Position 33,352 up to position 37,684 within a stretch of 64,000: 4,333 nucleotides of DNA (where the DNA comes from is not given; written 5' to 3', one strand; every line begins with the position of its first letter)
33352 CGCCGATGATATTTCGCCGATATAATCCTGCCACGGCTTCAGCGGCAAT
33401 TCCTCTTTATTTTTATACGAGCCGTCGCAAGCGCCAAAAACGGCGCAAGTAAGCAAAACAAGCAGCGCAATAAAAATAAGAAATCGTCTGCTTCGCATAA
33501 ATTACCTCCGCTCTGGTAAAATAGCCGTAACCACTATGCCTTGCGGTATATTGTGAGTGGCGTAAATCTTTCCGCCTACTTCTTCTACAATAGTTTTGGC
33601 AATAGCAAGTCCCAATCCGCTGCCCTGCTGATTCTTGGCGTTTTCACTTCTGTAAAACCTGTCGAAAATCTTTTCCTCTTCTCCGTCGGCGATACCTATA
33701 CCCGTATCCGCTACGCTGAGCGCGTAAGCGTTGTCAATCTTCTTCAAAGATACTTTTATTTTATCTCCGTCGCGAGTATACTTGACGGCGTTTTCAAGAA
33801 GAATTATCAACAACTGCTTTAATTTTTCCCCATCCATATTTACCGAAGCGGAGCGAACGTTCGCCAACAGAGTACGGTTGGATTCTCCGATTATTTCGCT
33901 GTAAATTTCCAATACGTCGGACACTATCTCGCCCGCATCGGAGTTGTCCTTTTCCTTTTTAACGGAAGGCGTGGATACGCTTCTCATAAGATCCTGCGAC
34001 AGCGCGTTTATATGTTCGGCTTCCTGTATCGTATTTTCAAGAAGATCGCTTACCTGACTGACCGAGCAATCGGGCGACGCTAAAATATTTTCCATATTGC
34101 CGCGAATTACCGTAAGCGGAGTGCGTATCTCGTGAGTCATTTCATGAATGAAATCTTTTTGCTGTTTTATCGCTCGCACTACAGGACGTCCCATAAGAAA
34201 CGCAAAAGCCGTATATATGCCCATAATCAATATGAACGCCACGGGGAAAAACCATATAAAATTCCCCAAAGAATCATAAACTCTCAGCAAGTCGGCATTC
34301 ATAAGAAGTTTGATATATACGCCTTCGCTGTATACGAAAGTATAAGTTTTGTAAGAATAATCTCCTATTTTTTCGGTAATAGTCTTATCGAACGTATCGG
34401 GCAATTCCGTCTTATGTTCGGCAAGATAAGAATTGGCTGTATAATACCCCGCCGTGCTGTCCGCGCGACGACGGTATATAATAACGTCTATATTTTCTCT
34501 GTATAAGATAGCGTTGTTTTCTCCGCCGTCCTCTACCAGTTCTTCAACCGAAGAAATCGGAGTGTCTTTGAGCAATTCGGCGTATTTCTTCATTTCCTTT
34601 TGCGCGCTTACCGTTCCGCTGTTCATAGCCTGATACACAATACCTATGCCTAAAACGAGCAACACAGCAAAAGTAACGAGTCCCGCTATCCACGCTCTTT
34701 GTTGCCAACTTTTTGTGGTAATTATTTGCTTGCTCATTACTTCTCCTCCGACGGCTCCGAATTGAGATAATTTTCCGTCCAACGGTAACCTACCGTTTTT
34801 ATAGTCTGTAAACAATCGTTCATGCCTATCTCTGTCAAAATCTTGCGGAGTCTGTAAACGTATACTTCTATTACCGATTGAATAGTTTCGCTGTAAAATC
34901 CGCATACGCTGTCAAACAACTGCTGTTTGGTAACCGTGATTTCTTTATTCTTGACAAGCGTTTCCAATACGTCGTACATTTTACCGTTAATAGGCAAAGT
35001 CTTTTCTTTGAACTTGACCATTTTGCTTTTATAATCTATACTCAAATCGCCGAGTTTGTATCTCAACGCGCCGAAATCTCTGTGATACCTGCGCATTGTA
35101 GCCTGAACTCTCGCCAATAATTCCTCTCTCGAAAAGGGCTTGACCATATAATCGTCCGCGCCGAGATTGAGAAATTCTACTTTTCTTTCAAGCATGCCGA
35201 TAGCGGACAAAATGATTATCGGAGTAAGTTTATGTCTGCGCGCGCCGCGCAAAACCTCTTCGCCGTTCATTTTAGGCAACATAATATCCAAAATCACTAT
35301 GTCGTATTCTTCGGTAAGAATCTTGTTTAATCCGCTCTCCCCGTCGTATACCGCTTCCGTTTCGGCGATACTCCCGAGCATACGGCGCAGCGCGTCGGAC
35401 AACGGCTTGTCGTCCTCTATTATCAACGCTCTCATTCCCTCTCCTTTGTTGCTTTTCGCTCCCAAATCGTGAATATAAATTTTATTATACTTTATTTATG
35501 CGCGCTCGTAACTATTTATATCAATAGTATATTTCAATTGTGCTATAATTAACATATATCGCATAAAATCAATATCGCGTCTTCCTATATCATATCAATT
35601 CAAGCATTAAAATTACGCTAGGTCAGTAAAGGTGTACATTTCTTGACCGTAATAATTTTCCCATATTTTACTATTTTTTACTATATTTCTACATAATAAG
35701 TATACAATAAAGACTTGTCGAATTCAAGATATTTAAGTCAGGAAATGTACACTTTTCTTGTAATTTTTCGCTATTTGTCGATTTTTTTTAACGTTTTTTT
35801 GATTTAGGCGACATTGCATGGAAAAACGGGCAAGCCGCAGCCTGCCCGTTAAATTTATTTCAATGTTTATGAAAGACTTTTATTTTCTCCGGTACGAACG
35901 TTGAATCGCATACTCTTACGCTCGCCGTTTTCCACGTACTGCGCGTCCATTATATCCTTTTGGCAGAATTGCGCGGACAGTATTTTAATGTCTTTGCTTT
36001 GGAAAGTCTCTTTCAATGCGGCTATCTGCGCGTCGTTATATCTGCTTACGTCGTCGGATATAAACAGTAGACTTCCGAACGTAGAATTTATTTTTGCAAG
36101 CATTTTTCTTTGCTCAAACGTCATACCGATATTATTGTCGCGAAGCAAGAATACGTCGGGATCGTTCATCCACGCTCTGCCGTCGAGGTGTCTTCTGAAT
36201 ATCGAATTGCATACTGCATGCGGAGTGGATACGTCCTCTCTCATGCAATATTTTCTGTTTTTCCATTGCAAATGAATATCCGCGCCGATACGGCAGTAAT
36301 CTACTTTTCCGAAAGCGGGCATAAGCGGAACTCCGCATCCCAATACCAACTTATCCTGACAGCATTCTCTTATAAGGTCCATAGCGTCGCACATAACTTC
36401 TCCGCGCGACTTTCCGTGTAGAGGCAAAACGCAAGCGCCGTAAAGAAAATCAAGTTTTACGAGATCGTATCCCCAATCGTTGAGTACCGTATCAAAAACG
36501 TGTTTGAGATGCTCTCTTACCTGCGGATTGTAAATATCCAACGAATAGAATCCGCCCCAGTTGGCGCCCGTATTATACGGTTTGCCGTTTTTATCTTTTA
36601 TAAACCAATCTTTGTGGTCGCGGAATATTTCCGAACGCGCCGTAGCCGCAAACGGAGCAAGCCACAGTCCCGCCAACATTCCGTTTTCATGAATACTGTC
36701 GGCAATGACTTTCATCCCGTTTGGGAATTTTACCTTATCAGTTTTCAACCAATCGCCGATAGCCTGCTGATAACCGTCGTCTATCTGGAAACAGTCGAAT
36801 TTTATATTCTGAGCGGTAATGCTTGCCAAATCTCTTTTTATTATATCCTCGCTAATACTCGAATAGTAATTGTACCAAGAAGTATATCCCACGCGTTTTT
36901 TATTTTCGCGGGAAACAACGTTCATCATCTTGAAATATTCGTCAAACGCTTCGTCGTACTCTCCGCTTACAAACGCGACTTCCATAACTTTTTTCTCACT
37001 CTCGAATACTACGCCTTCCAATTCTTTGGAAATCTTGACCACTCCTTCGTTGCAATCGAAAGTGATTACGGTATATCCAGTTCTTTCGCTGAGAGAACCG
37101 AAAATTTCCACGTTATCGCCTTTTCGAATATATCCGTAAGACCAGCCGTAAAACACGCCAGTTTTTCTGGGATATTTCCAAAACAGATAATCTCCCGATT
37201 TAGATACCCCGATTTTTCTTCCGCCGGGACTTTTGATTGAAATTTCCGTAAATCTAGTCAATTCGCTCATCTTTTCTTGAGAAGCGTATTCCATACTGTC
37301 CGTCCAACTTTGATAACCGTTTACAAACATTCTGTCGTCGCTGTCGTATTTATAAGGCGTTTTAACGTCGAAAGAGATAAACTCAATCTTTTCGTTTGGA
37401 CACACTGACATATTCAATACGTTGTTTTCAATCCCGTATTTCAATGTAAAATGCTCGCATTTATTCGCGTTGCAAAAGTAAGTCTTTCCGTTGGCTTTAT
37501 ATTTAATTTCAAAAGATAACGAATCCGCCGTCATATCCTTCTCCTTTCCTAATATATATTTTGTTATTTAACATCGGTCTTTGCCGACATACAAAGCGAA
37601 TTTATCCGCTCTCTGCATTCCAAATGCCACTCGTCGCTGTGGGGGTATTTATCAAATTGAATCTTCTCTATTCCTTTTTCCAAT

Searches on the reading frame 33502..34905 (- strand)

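Call 8: search_protein_families(library=pfam, proteins=[window:33502-34905:-], max_evalue=0.001)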
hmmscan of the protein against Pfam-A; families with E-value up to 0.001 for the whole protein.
window:33502-34905:- (467 aa): 4 families
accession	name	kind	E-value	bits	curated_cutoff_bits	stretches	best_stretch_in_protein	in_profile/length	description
PF02518.31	HATPase_c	-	1e-25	90.8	26.4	1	358-466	2-110/111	Histidine kinase-, DNA gyrase B-, and HSP90-like ATPase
PF00512.31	HisKA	-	7e-10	39.2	26.9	1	249-307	2-58/66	His Kinase A (phospho-acceptor) domain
PF13581.12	HATPase_c_2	-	0.00013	22.4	27.4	1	357-447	24-113/127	Histidine kinase-like ATPase domain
PF14501.12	HATPase_c_5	-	0.0006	20.1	22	0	363-448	7-87/102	GHKL domain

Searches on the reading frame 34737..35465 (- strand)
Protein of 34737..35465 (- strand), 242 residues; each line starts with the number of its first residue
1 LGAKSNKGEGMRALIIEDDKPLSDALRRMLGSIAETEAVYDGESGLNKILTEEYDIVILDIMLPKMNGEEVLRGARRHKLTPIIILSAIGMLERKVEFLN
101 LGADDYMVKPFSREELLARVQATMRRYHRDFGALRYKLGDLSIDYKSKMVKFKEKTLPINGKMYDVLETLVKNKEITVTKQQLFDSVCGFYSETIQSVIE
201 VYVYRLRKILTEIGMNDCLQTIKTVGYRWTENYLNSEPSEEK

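Call 8: search_protein_families(library=pfam, proteins=[window:34737-35465:-], max_evalue=0.001)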
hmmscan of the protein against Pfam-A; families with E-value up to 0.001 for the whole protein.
window:34737-35465:- (242 aa): 2 families
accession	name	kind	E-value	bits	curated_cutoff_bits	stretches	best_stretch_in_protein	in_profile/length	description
PF00072.30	Response_reg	-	7.6e-23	81.2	30.2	1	14-121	2-111/111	Response regulator receiver domain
PF00486.34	Trans_reg_C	-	1.7e-14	54.1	26.2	1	156-228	3-76/77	Transcriptional regulatory protein, C terminal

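Call 13: find_encoding_contigs(protein=window:34737-35435:-, flank=3000, max_places=10)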
Protein window:34737-35435:- (232 aa): 23 contigs read that carry it; 10 places shown.
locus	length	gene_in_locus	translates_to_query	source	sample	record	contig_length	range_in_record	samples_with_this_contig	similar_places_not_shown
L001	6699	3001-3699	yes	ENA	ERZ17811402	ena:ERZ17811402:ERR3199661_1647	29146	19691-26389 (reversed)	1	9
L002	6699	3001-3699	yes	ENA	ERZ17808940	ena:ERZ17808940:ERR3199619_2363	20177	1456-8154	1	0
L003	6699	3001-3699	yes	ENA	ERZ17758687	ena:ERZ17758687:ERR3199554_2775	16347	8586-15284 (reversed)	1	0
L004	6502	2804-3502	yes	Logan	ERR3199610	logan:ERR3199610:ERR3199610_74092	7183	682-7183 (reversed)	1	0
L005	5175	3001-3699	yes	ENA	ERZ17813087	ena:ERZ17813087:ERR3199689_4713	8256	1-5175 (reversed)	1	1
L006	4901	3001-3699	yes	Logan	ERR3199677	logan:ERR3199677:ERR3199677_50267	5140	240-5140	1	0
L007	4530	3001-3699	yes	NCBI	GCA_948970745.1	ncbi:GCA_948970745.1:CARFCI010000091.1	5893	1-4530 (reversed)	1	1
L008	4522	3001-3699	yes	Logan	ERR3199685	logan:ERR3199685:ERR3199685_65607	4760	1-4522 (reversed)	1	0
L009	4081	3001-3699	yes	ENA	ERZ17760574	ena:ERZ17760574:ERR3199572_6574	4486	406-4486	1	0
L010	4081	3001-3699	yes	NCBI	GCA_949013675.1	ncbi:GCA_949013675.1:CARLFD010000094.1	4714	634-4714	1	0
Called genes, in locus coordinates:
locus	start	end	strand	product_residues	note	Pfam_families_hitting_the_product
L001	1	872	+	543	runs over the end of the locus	PF13320:GH123_cat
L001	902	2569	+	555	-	PF02065:Melibiase, PF01055:Glyco_hydro_31_2nd, PF16499:Melibiase_2 (faint)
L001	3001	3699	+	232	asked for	PF00072:Response_reg, PF00486:Trans_reg_C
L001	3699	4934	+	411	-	PF00512:HisKA, PF02518:HATPase_c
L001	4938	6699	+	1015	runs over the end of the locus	-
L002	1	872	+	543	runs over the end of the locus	PF13320:GH123_cat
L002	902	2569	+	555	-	PF02065:Melibiase, PF01055:Glyco_hydro_31_2nd, PF16499:Melibiase_2 (faint)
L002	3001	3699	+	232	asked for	PF00072:Response_reg, PF00486:Trans_reg_C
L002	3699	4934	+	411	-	PF00512:HisKA, PF02518:HATPase_c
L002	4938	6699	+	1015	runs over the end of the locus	-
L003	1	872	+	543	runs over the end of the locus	PF13320:GH123_cat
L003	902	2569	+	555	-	PF02065:Melibiase, PF01055:Glyco_hydro_31_2nd, PF16499:Melibiase_2 (faint)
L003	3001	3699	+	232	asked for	PF00072:Response_reg, PF00486:Trans_reg_C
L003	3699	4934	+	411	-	PF00512:HisKA, PF02518:HATPase_c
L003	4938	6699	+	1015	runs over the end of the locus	-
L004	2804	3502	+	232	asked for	PF00072:Response_reg, PF00486:Trans_reg_C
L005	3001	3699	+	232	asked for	PF00072:Response_reg, PF00486:Trans_reg_C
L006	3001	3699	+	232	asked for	PF00072:Response_reg, PF00486:Trans_reg_C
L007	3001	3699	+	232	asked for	PF00072:Response_reg, PF00486:Trans_reg_C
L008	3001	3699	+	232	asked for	PF00072:Response_reg, PF00486:Trans_reg_C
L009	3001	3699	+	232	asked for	PF00072:Response_reg, PF00486:Trans_reg_C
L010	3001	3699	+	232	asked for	PF00072:Response_reg, PF00486:Trans_reg_C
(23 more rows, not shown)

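Call 63: find_homologous_proteins(query=window:34737-35435:-, max_evalue=1e-40)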
Query window:34737-35435:- (232 aa): 50 proteins with E <= 1e-40 among 8000 candidates.
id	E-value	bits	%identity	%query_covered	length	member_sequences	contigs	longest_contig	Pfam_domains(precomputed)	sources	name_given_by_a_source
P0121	5.6e-146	502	100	100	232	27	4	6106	PF00486.35,PF00072.31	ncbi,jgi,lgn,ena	-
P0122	6.3e-132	456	91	100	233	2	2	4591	PF00486.35,PF00072.31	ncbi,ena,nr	ncbi:MAG: response regulator transcription factor [Clostridia bacterium]|nr:response regulator trans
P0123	4.2e-131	454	94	95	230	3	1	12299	PF00486.35,PF00072.31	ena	-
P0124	5.2e-123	427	83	100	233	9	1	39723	PF00486.35,PF00072.31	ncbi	-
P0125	3.6e-119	415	82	98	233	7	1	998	PF00486.35,PF00072.31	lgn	-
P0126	8.5e-119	413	83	96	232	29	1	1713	PF00486.35,PF00072.31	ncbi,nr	ncbi:MAG: response regulator transcription factor, partial [Clostridia bacterium]|nr:response regula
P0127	2.3e-117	409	82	96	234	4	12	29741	PF00486.35,PF00072.31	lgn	-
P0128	1.8e-111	389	76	100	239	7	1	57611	PF00486.35,PF00072.31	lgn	-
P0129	5.8e-98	345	69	97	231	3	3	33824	PF00486.35,PF00072.31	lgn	-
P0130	2.2e-90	321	87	74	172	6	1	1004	PF00072.31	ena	-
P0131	2.7e-88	314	69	96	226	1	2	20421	PF00486.35,PF00072.31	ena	-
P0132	3.9e-81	290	61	95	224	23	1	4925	PF00486.35,PF00072.31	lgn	-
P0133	2.6e-78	281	95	61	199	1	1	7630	PF00072.31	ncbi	-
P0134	4.2e-78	280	77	73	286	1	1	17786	PF00072.31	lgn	-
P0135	5.4e-77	277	87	61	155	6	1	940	PF00486.35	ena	-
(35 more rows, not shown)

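Call 64: find_encoding_contigs(protein=P0127, flank=6000, max_places=10)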
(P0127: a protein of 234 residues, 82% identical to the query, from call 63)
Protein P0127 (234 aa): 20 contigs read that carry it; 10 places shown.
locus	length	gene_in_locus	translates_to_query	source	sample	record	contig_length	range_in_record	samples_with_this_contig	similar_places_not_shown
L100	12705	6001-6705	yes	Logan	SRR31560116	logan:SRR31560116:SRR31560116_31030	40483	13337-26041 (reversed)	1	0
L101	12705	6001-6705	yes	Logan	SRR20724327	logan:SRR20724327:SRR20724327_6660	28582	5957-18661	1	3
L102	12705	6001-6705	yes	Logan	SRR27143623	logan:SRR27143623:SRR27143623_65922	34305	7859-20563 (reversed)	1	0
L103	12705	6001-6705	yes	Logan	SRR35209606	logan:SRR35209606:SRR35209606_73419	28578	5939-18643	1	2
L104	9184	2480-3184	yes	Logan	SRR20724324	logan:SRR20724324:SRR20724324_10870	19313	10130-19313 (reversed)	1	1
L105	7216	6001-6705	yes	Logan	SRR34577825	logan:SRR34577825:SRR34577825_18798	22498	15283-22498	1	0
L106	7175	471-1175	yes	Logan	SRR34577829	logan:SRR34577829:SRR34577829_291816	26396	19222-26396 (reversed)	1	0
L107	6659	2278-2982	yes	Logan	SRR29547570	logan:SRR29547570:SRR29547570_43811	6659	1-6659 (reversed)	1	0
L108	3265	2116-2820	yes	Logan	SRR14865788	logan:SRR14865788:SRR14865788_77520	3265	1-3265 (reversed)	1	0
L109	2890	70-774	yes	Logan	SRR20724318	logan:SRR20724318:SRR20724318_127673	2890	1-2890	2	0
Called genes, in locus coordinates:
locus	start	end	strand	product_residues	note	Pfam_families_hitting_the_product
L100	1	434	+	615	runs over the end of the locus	-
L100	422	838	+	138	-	-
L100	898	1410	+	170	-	PF04014:MazE_antitoxin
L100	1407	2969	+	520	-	PF01943:Polysacc_synt, PF03023:MurJ (weak), PF01554:MatE (weak)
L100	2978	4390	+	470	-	PF00590:TP_methylase (weak), PF01503:PRA-PH (faint), PF03819:MazG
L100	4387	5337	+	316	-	PF01207:Dus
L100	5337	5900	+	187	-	PF00588:SpoU_methylase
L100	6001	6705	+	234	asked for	PF00072:Response_reg, PF00486:Trans_reg_C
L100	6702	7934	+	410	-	PF00512:HisKA, PF02518:HATPase_c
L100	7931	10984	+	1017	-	-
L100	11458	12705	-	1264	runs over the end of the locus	-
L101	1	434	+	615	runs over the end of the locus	-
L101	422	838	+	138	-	-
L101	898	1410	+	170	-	PF04014:MazE_antitoxin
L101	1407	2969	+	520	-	PF01943:Polysacc_synt, PF03023:MurJ (weak), PF01554:MatE (weak)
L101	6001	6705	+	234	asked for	PF00072:Response_reg, PF00486:Trans_reg_C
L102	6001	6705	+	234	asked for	PF00072:Response_reg, PF00486:Trans_reg_C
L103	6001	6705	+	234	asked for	PF00072:Response_reg, PF00486:Trans_reg_C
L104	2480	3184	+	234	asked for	PF00072:Response_reg, PF00486:Trans_reg_C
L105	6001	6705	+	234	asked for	PF00072:Response_reg, PF00486:Trans_reg_C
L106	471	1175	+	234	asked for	PF00072:Response_reg, PF00486:Trans_reg_C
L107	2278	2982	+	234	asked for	PF00072:Response_reg, PF00486:Trans_reg_C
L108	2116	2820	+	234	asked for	PF00072:Response_reg, PF00486:Trans_reg_C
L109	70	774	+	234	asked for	PF00072:Response_reg, PF00486:Trans_reg_C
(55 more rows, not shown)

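Call 66: find_encoding_contigs(protein=P0122, flank=5000, max_places=6)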
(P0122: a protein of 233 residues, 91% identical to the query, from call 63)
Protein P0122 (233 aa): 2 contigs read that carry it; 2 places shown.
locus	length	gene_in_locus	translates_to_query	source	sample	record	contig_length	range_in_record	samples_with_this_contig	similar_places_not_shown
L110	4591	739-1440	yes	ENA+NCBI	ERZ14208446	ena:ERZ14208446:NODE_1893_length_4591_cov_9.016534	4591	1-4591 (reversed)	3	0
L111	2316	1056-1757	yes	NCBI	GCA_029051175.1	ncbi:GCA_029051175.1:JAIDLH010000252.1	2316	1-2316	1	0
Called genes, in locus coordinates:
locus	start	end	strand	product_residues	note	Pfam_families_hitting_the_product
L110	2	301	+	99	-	?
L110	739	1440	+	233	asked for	PF00072:Response_reg, PF00486:Trans_reg_C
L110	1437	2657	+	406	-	PF00512:HisKA (weak), PF02518:HATPase_c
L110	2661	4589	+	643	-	?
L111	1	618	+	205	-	?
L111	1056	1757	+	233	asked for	PF00072:Response_reg, PF00486:Trans_reg_C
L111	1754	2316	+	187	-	?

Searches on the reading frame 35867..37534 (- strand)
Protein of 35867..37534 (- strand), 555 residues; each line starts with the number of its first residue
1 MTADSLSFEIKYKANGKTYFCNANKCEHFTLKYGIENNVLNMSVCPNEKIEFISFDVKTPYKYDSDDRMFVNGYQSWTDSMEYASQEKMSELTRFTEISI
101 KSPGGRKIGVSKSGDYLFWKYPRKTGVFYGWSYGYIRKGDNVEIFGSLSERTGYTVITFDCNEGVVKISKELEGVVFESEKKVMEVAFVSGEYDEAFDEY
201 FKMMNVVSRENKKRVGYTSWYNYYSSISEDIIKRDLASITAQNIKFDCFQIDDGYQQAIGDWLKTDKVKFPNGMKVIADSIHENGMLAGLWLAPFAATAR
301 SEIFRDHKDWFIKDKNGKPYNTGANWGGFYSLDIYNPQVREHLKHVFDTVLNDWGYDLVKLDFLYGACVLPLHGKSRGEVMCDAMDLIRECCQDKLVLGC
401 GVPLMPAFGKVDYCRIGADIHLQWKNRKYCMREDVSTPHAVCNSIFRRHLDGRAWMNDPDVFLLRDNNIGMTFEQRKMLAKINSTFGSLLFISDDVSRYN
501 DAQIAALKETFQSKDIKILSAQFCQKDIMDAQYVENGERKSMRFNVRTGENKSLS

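Call 8: search_protein_families(library=pfam, proteins=[window:35867-37534:-], max_evalue=0.001)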
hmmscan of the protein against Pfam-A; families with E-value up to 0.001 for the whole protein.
window:35867-37534:- (555 aa): 3 families
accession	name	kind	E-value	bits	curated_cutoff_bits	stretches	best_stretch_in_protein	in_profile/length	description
PF02065.24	Melibiase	-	1.2e-15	57.9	27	1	210-362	38-190/347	Melibiase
PF01055.32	Glyco_hydro_31_2nd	-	4e-11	43.3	23.5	1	216-363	10-156/328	Glycosyl hydrolases family 31 TIM-barrel domain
PF16499.11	Melibiase_2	-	3.8e-06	26.9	23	0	240-291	42-96/284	Alpha galactosidase A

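Call 49: find_encoding_contigs(protein=window:35867-37534:-, flank=10000, max_places=10)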
Protein window:35867-37534:- (555 aa): 23 contigs read that carry it; 10 places shown.
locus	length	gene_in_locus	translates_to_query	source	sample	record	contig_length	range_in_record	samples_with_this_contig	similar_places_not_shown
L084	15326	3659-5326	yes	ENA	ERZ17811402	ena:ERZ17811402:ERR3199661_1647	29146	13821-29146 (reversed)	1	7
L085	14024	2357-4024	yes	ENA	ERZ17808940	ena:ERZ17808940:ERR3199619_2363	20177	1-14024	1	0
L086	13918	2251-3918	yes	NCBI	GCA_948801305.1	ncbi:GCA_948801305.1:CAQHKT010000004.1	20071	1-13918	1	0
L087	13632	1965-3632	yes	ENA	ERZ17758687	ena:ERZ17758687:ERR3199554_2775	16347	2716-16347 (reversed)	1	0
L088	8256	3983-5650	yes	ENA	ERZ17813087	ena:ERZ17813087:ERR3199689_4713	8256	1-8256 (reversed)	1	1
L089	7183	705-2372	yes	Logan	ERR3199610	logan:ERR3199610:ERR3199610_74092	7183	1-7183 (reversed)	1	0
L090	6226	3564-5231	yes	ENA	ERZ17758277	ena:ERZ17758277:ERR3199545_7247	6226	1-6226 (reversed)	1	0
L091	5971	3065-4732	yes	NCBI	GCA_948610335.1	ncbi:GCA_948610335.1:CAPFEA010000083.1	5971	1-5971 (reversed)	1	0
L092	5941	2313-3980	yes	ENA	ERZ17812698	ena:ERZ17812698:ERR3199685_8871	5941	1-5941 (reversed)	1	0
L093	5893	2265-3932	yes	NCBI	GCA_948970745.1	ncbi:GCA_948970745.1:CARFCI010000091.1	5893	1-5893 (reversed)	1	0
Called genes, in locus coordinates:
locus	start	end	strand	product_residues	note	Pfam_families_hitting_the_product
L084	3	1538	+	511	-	?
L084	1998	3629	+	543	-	PF13320:GH123_cat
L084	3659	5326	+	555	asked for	PF02065:Melibiase, PF01055:Glyco_hydro_31_2nd, PF16499:Melibiase_2 (faint)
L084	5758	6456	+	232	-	PF00072:Response_reg, PF00486:Trans_reg_C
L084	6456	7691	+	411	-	PF00512:HisKA, PF02518:HATPase_c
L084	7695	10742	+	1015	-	-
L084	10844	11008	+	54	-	-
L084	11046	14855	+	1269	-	-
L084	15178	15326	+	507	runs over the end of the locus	PF07690:MFS_1, PF13347:MFS_2, PF07690:MFS_1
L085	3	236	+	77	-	?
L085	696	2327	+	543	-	PF13320:GH123_cat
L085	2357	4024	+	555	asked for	PF02065:Melibiase, PF01055:Glyco_hydro_31_2nd, PF16499:Melibiase_2 (faint)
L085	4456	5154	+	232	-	PF00072:Response_reg, PF00486:Trans_reg_C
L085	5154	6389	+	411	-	PF00512:HisKA, PF02518:HATPase_c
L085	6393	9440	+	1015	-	-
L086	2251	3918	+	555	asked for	PF02065:Melibiase, PF01055:Glyco_hydro_31_2nd, PF16499:Melibiase_2 (faint)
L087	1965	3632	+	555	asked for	PF02065:Melibiase, PF01055:Glyco_hydro_31_2nd, PF16499:Melibiase_2 (faint)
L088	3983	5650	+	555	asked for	PF02065:Melibiase, PF01055:Glyco_hydro_31_2nd, PF16499:Melibiase_2 (faint)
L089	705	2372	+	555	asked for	PF02065:Melibiase, PF01055:Glyco_hydro_31_2nd, PF16499:Melibiase_2 (faint)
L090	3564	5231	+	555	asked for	PF02065:Melibiase, PF01055:Glyco_hydro_31_2nd, PF16499:Melibiase_2 (faint)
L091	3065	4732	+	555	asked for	PF02065:Melibiase, PF01055:Glyco_hydro_31_2nd, PF16499:Melibiase_2 (faint)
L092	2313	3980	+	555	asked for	PF02065:Melibiase, PF01055:Glyco_hydro_31_2nd, PF16499:Melibiase_2 (faint)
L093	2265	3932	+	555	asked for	PF02065:Melibiase, PF01055:Glyco_hydro_31_2nd, PF16499:Melibiase_2 (faint)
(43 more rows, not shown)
